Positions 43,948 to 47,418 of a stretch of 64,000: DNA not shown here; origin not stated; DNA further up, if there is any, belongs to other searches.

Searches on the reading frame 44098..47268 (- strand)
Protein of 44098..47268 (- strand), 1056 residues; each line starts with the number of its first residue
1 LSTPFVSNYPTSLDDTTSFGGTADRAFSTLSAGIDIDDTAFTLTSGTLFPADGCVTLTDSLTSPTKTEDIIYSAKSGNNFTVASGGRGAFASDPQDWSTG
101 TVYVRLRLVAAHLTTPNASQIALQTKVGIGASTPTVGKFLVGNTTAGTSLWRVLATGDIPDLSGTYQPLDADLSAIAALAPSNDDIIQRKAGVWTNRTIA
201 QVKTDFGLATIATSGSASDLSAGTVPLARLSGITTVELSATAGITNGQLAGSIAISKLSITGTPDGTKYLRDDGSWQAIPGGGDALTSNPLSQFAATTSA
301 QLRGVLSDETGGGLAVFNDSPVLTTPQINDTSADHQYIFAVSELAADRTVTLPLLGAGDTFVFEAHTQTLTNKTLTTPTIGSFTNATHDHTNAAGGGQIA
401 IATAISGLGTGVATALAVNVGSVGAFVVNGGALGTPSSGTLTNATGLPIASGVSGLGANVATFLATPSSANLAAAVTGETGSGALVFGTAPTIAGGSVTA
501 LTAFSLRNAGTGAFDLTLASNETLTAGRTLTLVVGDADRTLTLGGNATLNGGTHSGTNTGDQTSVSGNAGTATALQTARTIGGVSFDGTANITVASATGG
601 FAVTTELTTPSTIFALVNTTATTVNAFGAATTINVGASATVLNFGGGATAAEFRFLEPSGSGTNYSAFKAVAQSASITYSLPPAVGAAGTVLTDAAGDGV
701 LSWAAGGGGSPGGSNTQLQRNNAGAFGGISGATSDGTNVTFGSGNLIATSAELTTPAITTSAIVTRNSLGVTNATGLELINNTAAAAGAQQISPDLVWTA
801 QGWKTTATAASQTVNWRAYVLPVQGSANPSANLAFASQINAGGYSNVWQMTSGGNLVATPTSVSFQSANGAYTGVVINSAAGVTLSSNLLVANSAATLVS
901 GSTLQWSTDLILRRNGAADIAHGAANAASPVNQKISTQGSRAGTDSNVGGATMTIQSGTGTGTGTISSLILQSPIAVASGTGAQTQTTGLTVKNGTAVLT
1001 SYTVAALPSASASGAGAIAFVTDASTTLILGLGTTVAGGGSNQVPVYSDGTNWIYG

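Call 31: search_protein_families(library=pfam, proteins=[window:44098-47268:-], max_evalue=0.01)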
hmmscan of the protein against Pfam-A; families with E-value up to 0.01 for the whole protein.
window:44098-47268:- (1056 aa): 0 families

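Call 46: search_protein_families(library=phrogs, proteins=[window:44098-47268:-], max_evalue=0.001)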
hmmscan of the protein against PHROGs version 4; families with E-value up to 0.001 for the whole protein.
window:44098-47268:- (1056 aa): 2 families
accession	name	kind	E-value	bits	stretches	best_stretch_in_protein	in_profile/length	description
phrog_6002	-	head and packaging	2.9e-11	42.7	1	281-333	564-615/1183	virion structural protein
phrog_1833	-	tail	4.9e-06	27.3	1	557-606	204-253/322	tail fiber protein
